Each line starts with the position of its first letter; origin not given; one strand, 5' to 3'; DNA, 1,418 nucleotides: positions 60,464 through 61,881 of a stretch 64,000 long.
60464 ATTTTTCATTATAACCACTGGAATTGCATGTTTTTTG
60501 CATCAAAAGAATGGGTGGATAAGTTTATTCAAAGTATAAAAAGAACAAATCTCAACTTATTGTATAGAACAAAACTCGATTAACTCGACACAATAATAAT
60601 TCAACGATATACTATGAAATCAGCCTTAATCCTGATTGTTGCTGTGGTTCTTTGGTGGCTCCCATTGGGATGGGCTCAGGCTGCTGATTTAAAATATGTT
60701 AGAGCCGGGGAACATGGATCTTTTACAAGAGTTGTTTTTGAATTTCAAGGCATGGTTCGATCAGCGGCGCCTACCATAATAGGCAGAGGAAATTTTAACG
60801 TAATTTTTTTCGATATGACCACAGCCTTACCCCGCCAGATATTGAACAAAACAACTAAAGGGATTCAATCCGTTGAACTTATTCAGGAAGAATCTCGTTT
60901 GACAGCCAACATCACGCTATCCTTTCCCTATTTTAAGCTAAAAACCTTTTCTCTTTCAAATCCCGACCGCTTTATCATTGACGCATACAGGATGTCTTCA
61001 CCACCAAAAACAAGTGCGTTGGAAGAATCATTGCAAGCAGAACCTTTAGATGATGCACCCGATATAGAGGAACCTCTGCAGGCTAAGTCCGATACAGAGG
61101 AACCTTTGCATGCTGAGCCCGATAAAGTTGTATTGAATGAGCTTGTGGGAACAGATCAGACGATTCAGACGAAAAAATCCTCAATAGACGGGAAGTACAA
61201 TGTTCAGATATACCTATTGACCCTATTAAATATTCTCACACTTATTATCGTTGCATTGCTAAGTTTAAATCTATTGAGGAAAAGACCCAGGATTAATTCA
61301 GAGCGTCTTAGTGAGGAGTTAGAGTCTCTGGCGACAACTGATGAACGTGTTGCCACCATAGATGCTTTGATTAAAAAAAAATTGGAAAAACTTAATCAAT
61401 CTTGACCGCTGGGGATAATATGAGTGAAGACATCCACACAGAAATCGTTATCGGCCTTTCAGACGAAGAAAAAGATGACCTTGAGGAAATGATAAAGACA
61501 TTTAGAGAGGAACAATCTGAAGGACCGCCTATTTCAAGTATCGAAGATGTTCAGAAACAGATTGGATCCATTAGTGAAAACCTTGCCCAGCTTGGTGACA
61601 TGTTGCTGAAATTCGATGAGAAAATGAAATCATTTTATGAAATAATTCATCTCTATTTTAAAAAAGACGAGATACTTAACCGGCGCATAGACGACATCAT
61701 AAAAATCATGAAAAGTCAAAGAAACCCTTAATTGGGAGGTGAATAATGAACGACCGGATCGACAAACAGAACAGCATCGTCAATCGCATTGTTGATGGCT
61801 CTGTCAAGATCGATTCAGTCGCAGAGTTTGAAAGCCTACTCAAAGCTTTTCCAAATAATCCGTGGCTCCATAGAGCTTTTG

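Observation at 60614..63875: Four-gene cluster: AMIN-domain membrane protein, acidic coiled-coil protein, cNMP-binding+PilZ protein and MinD/ParA-type ATPase, with no assignable pathway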

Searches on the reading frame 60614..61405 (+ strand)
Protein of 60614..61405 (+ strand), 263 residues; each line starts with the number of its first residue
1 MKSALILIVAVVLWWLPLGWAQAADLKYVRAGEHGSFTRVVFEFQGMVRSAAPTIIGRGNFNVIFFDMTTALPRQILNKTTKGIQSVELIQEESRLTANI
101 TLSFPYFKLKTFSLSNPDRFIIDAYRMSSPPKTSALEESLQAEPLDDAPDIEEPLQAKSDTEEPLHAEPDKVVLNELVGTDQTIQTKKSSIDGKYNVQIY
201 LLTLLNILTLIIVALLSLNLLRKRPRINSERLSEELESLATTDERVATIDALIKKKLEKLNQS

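Call 3: search_protein_families(library=pfam, proteins=[window:60614-61405:+], max_evalue=0.1)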
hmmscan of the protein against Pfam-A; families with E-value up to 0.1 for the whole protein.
window:60614-61405:+ (263 aa): 2 families
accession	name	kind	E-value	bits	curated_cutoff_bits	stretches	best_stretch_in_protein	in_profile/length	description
PF24837.1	AMIN-like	-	0.00072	20.1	27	1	26-46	3-23/129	AMIN-like domain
PF11741.13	AMIN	-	0.00094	19.7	20.5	0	25-52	59-86/101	AMIN domain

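Call 4: search_protein_families(library=ncbifam, proteins=[window:60614-61405:+], max_evalue=0.1)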
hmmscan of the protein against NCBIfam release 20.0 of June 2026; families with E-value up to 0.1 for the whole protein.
window:60614-61405:+ (263 aa): 0 families

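Call 41: find_homologous_proteins(query=window:60614-61405:+, max_evalue=0.001)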
Query window:60614-61405:+ (263 aa): 103 proteins with E <= 0.001 among 1564 candidates.
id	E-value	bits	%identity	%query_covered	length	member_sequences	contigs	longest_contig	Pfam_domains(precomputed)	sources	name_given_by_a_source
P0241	9.2e-160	547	98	100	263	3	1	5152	-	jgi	jgi:hypothetical protein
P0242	8.4e-144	495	87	100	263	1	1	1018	-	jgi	jgi:hypothetical protein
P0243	2.5e-142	490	88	100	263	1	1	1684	-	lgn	-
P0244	1.1e-139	482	86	100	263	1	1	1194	-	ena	-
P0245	9.3e-139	479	87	100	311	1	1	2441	-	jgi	jgi:hypothetical protein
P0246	5.9e-138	476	87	100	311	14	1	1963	-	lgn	-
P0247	6.7e-138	476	86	100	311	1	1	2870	-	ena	-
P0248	2.5e-137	474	84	100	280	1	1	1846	-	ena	-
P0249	7.2e-137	472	78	100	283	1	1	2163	-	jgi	jgi:hypothetical protein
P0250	1.3e-136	472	85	100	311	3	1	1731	-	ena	-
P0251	1.6e-135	468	83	100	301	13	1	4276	-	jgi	-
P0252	3.5e-135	467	85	100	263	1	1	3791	-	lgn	-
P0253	3.1e-134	464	81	100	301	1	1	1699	-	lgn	-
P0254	3.4e-134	464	84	100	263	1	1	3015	-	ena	-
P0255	4.9e-134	463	82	100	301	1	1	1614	-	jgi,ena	-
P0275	8.6e-120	416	80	94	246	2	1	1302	PF11741.14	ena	-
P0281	9.9e-105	367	70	100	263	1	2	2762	PF11741.14,PF24837.2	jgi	jgi:hypothetical protein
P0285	2.0e-80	288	50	90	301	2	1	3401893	PF02095.22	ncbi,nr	ncbi:MAG: hypothetical protein JSV38_15210 [Desulfobacterales bacterium]|nr:MAG: hypothetical protei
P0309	4.9e-57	211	46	99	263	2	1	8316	PF24837.2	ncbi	-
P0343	2.2e-20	91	88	20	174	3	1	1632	PF11741.14,PF24837.2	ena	-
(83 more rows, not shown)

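Call 44: search_protein_families(library=pfam, alignment_id=A3, max_evalue=0.01)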
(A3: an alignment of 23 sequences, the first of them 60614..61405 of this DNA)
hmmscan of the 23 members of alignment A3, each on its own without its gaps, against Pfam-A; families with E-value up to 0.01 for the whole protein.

A. member 1, window:60614-61405:+ (263 aa): 2 families
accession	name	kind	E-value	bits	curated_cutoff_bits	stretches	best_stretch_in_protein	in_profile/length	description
PF24837.1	AMIN-like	-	0.00072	20.1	27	0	26-46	3-23/129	AMIN-like domain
PF11741.13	AMIN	-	0.00094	19.7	20.5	0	25-52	59-86/101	AMIN domain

B. families by the number of members that match (of 23 scanned): 3 families
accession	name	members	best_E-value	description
PF24837.1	AMIN-like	17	2.6e-06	AMIN-like domain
PF11741.13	AMIN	14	9.6e-07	AMIN domain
PF02095.21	Extensin_1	1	1.6e-05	Extensin-like protein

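Call 49: predict_structure(alignment_id=A3)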
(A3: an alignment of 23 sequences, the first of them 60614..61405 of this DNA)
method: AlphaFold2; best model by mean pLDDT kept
length: 263 residues; sequences in the alignment: 23
mean_pLDDT: 66.9   pTM: 0.46
mean pLDDT of the five models: 66.9, 65.2, 64.7, 64.1, 63.8
residues with pLDDT >= 90: 66; 70-90: 75; 50-70: 49; < 50: 73
segments of 3 or more residues with pLDDT < 50: 17-20, 135-196, 224-228
pLDDT, mean of each block of 10 residues (from residue 1): 66 56 82 91 88 93 90 71 90 92 94 85 92 52 35 28 30 26 28 49 80 77 51 53 67 78 56
secondary structure, 60 per line:
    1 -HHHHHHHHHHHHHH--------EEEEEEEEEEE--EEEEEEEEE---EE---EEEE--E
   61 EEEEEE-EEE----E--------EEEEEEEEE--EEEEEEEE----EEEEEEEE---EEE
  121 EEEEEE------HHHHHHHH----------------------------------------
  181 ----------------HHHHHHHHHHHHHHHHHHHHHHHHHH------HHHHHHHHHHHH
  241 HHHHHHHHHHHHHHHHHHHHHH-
elements in order: H2-15 E24-34 E37-45 E54-57 E60-66 E68-70 E84-92 E95-102 E107-114 E118-126 H133-140 H197-222 H229-262

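Call 52: fold_search(model_id=the predicted structure, library=pdb)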
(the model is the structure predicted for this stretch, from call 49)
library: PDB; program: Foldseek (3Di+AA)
matches with E <= 10: 602; with E <= 0.001: 1
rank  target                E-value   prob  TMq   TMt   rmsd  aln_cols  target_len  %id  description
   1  4bin                  3.8e-04  1.00  0.35  0.27   2.1       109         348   17  Crystal structure of the E. coli N-acetylmuramoyl-L-alanine amidase AmiC (released 2013-08-21)
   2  9hmf_K                4.5e-03  1.00  0.26  0.11   5.6       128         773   11  Periplasmic scaffold of the Campylobacter jejuni flagellar motor (alpha carbon trace) (released 2024-12-25)
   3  9leq_A                1.7e-02  0.99  0.28  0.43   5.1       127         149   13  paralysed flagellum protein PflA N-terminal domain and PflB complex (released 2025-10-15)
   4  4av2_A                2.1e-02  1.00  0.29  0.28   4.4       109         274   16  Single particle electron microscopy of PilQ dodecameric complexes from Neisseria meningitidis. (released 2012-10-17)
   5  4aqz_MODEL_1_A        2.5e-02  1.00  0.29  0.50   4.5       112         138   16  B2 domain of Neisseria meningitidis Pilus assembly protein PilQ (released 2012-10-17)
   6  5h3k                  3.3e-02  1.00  0.29  0.15   4.4       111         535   22  Crystal structure of a hypothetical protein from Synechocystis (released 2017-10-25)
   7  4eld_A                3.8e-02  0.90  0.22  0.44  13.1       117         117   13  Crystal Structure of an Activated Variant of Small Heat Shock Protein Hsp16.5 (released 2012-06-13)
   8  3jc8_Qa               4.0e-02  1.00  0.30  0.20   4.4       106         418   12  Architectural model of the type IVa pilus machine in a piliated state (released 2016-03-16)
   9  5zs6_A                4.0e-02  0.93  0.22  0.47  13.1       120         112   13  Dodecameric structure of a small Heat Shock Protein from Mycobacterium marinum M: Form-2 (released 2019-01-30)
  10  9nvj_J                4.5e-02  0.93  0.22  0.49  13.1       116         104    9  mjHSP16.5 34mer (+lysozyme, 75C) (released 2025-04-16)
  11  9nvi_G                4.7e-02  0.94  0.22  0.50  12.7       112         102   10  mjHSP16.5 32mer (+lysozyme, 75C) (released 2025-04-16)
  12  9nvf_J                5.3e-02  0.96  0.24  0.52  13.1       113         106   11  mjHSP16.5 26mer (+lysozyme, 75C) (released 2025-04-16)
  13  9nvk_A                5.6e-02  0.89  0.23  0.45  13.3       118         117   11  mjHSP16.5 36mer (+lysozyme, 75C) (released 2025-04-16)
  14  5zul_F                5.6e-02  0.75  0.21  0.41  12.5       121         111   15  Small heat shock protein from Mycobacterium marinum M : Form-3 (released 2019-01-30)
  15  5zs3_A                5.9e-02  0.89  0.22  0.46  12.3       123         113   14  Small heat shock protein from M. marinum:Form-1 (released 2019-01-30)
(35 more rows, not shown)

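Call 74: find_encoding_contigs(protein=P0285, flank=10000, max_places=2)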
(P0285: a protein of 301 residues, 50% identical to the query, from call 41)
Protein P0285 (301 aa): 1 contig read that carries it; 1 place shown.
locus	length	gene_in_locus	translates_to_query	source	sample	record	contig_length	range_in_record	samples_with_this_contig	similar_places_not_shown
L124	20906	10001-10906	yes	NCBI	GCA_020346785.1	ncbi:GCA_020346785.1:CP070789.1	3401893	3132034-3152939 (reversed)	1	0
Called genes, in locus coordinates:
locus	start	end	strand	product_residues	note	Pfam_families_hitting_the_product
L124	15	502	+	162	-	PF00072:Response_reg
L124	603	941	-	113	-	-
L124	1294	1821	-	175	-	PF04191:PEMT, PF04140:ICMT (weak)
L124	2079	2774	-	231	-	PF18916:Lycopene_cyc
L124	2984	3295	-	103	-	PF07110:EthD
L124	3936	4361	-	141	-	-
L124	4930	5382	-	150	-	-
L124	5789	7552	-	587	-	PF00496:SBP_bac_5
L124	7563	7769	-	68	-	-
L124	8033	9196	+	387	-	PF09594:GT87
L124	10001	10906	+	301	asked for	PF02095:Extensin_1 (weak)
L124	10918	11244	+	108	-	-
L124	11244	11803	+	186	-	-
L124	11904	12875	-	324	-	PF01136:Peptidase_U32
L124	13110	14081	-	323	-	-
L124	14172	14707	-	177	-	-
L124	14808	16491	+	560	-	PF05157:MshEN (weak), PF00437:T2SSE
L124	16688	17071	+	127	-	PF01809:YidD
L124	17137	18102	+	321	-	PF07719:TPR_2 (faint), PF13181:TPR_8 (faint), PF00515:TPR_1 (weak), PF13174:TPR_6 (weak)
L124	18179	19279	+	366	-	PF00481:PP2C, PF13672:PP2C_2, PF07228:SpoIIE (faint), PF07238:PilZ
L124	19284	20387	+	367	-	PF12038:QTMAN_N, PF00534:Glycos_transf_1, PF13692:Glyco_trans_1_4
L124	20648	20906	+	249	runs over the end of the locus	PF13439:Glyco_transf_4, PF13579:Glyco_trans_4_4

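Call 75: find_encoding_contigs(protein=P0241, flank=10000, max_places=2)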
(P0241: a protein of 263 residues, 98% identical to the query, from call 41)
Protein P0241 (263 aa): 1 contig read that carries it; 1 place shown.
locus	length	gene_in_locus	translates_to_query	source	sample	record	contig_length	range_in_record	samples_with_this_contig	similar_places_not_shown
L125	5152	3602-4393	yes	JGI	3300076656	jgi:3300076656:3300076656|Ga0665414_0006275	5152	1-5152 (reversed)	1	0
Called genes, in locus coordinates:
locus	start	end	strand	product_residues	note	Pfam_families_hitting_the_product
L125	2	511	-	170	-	?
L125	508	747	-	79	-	-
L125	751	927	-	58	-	-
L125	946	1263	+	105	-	-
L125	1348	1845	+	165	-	PF13668:Ferritin_2 (weak), PF02915:Rubrerythrin (weak)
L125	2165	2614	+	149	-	-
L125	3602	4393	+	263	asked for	-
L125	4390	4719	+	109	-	-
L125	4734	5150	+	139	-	?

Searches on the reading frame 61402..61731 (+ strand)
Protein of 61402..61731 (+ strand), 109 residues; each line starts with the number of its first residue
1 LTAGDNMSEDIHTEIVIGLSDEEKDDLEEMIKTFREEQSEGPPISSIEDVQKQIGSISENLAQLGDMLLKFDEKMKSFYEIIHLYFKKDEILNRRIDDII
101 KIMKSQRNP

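Call 3: search_protein_families(library=pfam, proteins=[window:61402-61731:+], max_evalue=0.1)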
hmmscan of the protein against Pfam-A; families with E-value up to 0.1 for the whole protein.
window:61402-61731:+ (109 aa): 5 families
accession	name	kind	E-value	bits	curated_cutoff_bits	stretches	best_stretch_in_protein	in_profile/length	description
PF21934.1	Yop-YscD_ppl_3rd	-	0.007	16.6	24.3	1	19-46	34-61/64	YscD/CdsD-like Bon-like domain 3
PF11621.13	Sbi-IV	-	0.032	15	25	0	68-96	7-35/69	C3 binding domain 4 of IgG-bind protein SBI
PF15002.11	ERK-JNK_inhib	-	0.044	13.9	27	0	46-79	78-111/200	ERK and JNK pathways, inhibitor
PF03079.20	ARD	-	0.052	14.2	27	0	9-39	59-89/157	ARD/ARD' family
PF05823.17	Gp-FAR-1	-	0.072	13.9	29.2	0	14-80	13-80/149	Nematode fatty acid retinoid binding protein (Gp-FAR-1)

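Call 4: search_protein_families(library=ncbifam, proteins=[window:61402-61731:+], max_evalue=0.1)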
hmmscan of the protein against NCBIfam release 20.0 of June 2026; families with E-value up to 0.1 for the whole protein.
window:61402-61731:+ (109 aa): 2 families
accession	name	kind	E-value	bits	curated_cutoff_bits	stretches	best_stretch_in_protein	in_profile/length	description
TIGR04499.1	abortive_AbiA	subfamily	0.019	13.7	250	1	24-100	294-367/615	AbiA family abortive infection protein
NF010673.0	PRK14070.1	equivalog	0.081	13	119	0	59-105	12-58/75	exodeoxyribonuclease VII small subunit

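Call 53: search_protein_representatives(protein=window:61420-61731:+)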
Query: 103 residues. Proteins with E-value up to 0.001 (for the whole library): 76; up to 1e-10: 46; up to 1e-30: 0. The best 76 are listed.
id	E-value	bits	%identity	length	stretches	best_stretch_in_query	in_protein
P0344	4.9e-30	119.9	63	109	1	1-102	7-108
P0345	2.7e-27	111.1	92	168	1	42-103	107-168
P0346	6.1e-26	106.7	56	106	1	1-100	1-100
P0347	3.3e-25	104.4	51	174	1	3-100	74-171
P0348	4.3e-22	94.4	47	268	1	3-99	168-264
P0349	2.7e-20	88.7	51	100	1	1-98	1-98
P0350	3.2e-20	88.4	46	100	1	1-99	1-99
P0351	4.1e-20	88.1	50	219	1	8-101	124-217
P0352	1.7e-19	86.1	51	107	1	7-102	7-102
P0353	2.9e-19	85.4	42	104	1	2-101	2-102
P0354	4.2e-19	84.8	47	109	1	1-102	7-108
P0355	1.1e-18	83.5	84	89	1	1-55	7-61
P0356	2.7e-18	82.2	46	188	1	2-101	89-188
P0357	5.4e-18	81.3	45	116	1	2-94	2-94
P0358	1.2e-17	80.2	40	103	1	3-102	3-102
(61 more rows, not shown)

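Call 78: search_solved_structures(query=A4, max_evalue=10, show_alignments=1)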
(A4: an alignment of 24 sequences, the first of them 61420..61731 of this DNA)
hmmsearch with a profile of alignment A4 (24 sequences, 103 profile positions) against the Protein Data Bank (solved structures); distinct sequences matched with E-value up to 10: 23.
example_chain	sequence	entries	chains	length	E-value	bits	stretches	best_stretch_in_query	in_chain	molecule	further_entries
9l08_A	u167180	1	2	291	0.00027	24.1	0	6-43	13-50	Covalently Connected Cytochrome c555 trimer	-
3iv1_A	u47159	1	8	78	0.013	18.8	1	30-88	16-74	Tumor susceptibility gene 101 protein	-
8qox_B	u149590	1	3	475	0.025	17.8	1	35-76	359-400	Conserved membrane protein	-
8b8b_A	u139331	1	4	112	0.028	17.6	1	37-86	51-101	Munia Bornavirus 1 phosphoprotein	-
4im9_A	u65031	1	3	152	0.21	14.8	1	6-25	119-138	DNA primase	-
6kos_A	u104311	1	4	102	0.21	14.8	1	21-75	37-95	SUWA (Super WA20)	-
7tbi_M1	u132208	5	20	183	0.24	14.6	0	18-58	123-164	Nsp1 | NUP62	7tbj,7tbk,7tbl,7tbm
7o97_A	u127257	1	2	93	0.35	14.1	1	29-75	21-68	hypothetical protein UY81_C0065G0003 from Candidatus Giovannonibacteria bacterium converte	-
5cws_C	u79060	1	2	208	0.35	14.1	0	18-58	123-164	Nucleoporin NSP1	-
2lch_A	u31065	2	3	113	0.42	13.9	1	19-98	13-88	Protein OR38 | computationally designed four-helix bundle protein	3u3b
3vjf_A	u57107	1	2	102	0.5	13.6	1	21-74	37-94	WA20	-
5mj3_C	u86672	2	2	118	0.5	13.6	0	39-62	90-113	ALPHABODY MA12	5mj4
5j2l_B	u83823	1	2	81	0.51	13.6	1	30-100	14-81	protein design 2L4HC2_11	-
1mof_A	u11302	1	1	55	0.83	12.9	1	40-72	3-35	MOLONEY MURINE LEUKEMIA VIRUS P15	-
8b8a_A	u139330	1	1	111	0.94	12.7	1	40-86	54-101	Phosphoprotein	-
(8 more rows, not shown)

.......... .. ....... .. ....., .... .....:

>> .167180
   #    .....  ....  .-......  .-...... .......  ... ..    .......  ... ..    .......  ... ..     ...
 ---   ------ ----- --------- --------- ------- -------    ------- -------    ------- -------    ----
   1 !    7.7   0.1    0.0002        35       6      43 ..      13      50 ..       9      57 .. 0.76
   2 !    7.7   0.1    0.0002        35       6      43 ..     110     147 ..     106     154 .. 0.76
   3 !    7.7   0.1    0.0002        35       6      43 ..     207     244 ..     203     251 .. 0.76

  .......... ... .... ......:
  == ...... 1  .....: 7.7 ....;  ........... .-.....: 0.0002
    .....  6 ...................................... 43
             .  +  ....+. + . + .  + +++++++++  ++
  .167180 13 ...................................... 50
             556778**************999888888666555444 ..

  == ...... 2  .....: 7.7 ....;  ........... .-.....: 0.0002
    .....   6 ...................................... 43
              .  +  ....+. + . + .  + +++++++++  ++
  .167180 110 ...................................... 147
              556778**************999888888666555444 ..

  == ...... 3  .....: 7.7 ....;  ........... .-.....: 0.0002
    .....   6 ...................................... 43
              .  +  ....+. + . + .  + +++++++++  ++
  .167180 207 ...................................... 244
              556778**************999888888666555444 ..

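Call 79: search_protein_families(library=pfam, alignment_id=A4, max_evalue=0.01)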
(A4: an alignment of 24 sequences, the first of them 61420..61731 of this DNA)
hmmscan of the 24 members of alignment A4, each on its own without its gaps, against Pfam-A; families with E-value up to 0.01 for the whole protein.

A. member 1, window:61420-61731:+ (103 aa): 1 family
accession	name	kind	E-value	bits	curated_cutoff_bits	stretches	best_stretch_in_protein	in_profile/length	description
PF21934.1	Yop-YscD_ppl_3rd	-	0.0059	16.8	24.3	0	13-40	34-61/64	YscD/CdsD-like Bon-like domain 3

B. families by the number of members that match (of 24 scanned): 7 families
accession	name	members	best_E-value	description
PF23302.1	HTH_DNAJC9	1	0.00021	DNAJC9 HTH domain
PF06009.19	Laminin_II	1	0.00089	Laminin Domain II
PF23268.1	RIN1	1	0.004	RIN1-like domain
PF18982.5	JetA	1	0.0043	Wadjet protein JetA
PF17383.7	kleA_kleC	1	0.0056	Uncharacterized KorC regulated protein A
PF21934.1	Yop-YscD_ppl_3rd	1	0.0059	YscD/CdsD-like Bon-like domain 3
PF01519.22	DUF16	1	0.0062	Protein of unknown function DUF16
